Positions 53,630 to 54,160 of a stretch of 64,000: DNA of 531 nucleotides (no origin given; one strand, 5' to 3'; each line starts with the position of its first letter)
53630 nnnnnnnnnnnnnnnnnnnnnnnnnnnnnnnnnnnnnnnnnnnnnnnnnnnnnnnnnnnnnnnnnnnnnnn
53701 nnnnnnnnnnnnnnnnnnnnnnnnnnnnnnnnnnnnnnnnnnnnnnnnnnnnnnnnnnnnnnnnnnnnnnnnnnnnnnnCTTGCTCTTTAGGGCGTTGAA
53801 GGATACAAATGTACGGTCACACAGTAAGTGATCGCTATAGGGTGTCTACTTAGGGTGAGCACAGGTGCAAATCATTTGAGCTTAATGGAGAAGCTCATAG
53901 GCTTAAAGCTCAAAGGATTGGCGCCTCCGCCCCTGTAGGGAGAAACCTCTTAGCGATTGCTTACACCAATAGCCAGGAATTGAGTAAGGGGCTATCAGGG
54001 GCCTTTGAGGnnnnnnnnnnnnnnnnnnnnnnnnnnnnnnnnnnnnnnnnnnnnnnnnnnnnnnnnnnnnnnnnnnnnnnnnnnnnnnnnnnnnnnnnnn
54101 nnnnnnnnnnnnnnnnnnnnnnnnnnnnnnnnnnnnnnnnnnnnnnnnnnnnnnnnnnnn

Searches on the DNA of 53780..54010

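Call 74: search_with_rna_model(model_id=R1, source=window, start=53780, end=54010, filters=off, max_evalue=10, show_alignments=2)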
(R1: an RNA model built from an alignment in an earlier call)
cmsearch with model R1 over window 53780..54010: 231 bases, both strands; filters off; matches with E-value up to 10: 5.
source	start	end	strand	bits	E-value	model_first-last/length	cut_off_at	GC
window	53820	53968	+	17.6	5.6e-05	1-167/167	no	0.48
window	53854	53935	-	7.3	0.02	1-167/167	no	0.51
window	53967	53997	-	-1.2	2.5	1-167/167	no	0.45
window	53811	53837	-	-3.3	8.2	1-167/167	no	0.48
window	53787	53800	+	-3.5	9.3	1-167/167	no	0.43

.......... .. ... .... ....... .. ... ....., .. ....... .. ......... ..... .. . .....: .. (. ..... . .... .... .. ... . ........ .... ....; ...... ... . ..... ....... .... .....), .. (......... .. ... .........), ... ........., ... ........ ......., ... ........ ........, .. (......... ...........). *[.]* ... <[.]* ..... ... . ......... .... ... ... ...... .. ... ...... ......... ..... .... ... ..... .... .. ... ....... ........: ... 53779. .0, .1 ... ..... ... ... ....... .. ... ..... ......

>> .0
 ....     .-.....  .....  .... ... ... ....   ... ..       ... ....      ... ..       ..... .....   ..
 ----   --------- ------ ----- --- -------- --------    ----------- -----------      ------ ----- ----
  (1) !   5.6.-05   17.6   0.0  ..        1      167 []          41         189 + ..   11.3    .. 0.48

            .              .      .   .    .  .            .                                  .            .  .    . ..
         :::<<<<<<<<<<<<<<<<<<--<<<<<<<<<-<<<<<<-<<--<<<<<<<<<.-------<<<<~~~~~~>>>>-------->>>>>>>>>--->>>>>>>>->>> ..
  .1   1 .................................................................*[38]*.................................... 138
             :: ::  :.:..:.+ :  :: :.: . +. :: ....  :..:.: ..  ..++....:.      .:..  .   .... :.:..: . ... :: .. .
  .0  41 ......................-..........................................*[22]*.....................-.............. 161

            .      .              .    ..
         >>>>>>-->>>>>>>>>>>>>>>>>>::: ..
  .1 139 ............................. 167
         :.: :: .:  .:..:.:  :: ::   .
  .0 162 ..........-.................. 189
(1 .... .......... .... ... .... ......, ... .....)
